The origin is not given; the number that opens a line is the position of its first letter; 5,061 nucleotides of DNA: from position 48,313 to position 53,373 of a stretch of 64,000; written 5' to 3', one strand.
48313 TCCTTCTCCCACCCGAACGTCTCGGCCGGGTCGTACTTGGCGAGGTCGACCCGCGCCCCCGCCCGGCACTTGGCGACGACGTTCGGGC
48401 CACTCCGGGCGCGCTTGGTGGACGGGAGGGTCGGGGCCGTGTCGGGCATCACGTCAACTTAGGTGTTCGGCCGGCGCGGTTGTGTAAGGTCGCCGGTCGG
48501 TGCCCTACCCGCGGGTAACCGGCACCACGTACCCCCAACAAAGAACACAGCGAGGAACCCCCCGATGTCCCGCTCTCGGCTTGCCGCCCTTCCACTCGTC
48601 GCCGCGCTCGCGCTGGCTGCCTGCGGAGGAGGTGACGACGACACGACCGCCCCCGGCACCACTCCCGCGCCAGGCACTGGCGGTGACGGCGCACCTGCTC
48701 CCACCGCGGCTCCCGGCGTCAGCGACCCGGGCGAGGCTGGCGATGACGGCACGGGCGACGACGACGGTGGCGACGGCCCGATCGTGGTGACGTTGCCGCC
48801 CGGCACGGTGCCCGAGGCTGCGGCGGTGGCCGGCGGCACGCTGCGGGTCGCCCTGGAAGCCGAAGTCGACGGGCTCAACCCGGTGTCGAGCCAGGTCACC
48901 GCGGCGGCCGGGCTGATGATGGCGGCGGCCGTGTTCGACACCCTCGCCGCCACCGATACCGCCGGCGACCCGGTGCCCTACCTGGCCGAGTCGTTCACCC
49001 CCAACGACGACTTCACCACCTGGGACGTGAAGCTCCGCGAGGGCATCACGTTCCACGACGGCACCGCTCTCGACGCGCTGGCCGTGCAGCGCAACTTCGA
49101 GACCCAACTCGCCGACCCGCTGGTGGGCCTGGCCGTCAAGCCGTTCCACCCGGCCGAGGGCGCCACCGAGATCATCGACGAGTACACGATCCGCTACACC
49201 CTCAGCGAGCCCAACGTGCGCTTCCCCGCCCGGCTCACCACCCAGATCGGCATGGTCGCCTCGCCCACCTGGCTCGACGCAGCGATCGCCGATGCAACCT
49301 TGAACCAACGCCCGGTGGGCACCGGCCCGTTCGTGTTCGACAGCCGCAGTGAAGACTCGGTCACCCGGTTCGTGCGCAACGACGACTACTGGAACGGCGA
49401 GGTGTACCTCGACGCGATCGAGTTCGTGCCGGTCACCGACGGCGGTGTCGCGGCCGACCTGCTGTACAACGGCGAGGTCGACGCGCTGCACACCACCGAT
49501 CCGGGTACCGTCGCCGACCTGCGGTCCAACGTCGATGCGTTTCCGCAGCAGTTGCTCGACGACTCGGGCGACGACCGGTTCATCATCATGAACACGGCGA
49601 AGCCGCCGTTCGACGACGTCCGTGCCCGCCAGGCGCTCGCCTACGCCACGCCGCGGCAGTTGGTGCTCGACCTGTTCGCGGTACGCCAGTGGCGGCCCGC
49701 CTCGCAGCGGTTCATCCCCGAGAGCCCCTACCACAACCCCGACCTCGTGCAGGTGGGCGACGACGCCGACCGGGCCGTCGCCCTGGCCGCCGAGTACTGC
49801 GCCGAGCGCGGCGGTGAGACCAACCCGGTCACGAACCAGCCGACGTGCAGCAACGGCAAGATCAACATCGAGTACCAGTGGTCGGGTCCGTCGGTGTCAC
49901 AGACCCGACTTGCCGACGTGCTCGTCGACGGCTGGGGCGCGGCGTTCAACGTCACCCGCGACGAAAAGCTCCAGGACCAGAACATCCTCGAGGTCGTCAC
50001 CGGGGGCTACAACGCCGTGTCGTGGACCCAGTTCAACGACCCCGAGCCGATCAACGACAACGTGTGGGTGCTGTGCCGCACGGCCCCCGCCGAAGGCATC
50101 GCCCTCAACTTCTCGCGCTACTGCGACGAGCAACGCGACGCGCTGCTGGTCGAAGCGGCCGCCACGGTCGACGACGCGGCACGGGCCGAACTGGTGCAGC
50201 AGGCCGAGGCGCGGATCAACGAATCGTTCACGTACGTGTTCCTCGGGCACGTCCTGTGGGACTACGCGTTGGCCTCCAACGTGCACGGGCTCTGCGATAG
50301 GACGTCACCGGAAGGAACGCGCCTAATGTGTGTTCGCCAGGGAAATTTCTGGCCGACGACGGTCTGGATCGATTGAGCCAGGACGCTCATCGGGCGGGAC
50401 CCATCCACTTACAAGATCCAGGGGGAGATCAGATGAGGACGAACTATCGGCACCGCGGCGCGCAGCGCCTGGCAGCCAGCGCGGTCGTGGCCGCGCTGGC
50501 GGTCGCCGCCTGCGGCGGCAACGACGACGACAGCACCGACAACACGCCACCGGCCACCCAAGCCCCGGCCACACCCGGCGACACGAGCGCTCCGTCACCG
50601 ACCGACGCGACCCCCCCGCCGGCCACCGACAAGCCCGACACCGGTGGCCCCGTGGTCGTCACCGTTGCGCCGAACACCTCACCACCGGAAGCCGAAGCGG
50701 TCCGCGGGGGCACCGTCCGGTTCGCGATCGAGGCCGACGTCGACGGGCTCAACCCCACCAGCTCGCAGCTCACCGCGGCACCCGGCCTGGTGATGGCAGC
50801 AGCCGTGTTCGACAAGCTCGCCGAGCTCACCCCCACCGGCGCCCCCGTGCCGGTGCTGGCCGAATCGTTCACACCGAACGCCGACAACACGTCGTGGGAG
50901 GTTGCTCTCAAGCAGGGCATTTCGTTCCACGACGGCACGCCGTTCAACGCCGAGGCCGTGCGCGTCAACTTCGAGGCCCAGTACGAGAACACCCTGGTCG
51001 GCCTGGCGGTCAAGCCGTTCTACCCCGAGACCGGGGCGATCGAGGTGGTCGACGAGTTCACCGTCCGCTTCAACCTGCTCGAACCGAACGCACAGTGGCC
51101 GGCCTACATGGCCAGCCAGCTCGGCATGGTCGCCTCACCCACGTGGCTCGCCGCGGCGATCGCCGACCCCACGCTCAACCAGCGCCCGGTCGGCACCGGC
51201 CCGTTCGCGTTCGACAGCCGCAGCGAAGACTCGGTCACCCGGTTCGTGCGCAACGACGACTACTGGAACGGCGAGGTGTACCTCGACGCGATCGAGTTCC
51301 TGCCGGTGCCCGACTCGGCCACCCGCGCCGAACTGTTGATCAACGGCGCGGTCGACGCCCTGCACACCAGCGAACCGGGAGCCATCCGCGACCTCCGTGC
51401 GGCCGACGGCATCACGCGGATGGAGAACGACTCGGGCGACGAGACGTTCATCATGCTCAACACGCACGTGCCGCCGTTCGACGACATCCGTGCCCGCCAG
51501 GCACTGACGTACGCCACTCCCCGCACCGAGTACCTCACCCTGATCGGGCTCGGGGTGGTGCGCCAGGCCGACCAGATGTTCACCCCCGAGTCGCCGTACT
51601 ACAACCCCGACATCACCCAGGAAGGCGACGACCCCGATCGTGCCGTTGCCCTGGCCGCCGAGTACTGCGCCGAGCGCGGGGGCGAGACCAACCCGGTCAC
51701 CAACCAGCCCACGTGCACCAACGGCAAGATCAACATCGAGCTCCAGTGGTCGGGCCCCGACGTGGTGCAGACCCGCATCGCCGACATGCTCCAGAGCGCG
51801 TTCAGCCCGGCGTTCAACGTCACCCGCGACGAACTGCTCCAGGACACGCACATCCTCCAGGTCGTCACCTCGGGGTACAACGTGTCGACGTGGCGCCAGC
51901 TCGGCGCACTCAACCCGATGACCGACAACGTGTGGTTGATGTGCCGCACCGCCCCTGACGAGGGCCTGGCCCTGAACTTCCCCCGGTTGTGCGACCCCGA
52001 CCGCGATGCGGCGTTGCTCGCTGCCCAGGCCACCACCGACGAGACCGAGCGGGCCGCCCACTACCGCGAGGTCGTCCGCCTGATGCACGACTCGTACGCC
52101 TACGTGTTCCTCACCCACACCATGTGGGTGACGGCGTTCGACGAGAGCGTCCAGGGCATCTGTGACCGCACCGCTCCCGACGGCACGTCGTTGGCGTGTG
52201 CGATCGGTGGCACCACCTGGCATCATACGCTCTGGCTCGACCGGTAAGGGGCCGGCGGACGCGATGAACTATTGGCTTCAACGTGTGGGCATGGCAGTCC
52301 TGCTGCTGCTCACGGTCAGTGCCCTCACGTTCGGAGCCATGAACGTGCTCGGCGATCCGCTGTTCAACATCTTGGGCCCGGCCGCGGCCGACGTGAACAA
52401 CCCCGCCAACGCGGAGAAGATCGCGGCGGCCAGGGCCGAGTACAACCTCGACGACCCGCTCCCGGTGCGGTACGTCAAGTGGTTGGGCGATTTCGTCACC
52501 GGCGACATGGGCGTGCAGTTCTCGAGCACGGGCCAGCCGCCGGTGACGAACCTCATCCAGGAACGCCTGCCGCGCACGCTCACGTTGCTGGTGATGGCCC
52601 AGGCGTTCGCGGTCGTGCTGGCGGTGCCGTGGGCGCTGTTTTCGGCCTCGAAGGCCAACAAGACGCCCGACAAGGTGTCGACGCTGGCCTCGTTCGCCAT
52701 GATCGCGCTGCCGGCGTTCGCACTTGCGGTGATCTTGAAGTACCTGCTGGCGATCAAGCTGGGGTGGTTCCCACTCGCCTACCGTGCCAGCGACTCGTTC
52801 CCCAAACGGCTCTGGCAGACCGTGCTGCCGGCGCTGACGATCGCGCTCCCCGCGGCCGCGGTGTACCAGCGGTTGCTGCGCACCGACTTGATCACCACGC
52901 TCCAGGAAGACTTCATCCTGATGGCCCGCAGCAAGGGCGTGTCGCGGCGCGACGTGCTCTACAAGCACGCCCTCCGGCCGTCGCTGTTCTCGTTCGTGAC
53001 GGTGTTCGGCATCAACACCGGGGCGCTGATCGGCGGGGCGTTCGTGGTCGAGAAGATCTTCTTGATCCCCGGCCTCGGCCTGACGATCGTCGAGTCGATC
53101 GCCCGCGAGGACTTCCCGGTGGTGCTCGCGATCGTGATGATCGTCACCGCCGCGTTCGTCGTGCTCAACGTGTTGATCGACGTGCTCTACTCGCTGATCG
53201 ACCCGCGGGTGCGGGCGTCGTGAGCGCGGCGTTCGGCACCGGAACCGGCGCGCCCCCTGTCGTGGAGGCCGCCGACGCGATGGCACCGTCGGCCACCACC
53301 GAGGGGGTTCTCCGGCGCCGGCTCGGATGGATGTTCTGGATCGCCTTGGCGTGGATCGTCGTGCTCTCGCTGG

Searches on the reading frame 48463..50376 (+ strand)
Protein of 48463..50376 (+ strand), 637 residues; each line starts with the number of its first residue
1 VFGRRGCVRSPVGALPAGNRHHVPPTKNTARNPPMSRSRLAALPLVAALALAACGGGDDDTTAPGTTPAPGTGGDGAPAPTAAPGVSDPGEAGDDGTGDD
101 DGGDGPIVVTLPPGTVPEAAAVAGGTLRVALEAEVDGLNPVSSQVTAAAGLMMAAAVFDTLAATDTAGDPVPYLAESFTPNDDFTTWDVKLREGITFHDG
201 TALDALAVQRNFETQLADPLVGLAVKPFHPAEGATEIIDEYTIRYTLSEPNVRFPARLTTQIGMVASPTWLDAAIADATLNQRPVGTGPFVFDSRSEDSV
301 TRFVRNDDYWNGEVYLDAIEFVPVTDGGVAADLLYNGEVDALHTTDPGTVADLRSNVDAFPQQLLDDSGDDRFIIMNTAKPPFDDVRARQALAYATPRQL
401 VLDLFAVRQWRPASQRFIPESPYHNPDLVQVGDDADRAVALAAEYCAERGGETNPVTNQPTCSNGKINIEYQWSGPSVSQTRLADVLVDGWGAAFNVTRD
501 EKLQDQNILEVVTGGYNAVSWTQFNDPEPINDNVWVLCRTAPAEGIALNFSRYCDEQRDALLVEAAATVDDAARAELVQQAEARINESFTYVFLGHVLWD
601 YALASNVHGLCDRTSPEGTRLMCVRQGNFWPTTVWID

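Call 60: search_protein_families(library=pfam, proteins=[window:48463-50376:+], max_evalue=0.0001)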
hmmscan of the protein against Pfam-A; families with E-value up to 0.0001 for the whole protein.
window:48463-50376:+ (637 aa): 1 family
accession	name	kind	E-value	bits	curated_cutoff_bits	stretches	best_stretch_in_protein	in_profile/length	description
PF00496.27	SBP_bac_5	-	1.5e-55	189.3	32.4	1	170-467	2-288/368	Bacterial extracellular solute-binding proteins, family 5 Middle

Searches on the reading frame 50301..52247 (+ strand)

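Call 60: search_protein_families(library=pfam, proteins=[window:50301-52247:+], max_evalue=0.0001)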
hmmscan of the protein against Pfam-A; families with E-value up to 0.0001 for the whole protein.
window:50301-52247:+ (648 aa): 1 family
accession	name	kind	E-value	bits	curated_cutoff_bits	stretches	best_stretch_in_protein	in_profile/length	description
PF00496.27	SBP_bac_5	-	3.9e-63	214.2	32.4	1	182-501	2-312/368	Bacterial extracellular solute-binding proteins, family 5 Middle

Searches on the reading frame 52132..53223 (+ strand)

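Call 60: search_protein_families(library=pfam, proteins=[window:52132-53223:+], max_evalue=0.0001)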
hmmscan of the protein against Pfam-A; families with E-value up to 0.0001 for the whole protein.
window:52132-53223:+ (363 aa): 2 families
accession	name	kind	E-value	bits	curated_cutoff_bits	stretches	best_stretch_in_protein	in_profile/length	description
PF00528.27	BPD_transp_1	-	9.8e-33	113.9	26.4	1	164-361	1-183/184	Binding-protein-dependent transport system inner membrane component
PF19300.4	BPD_transp_1_N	-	6.7e-06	26.7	23.8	1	46-151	3-112/114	Binding-prot-dependent transport system membrane comp, N-term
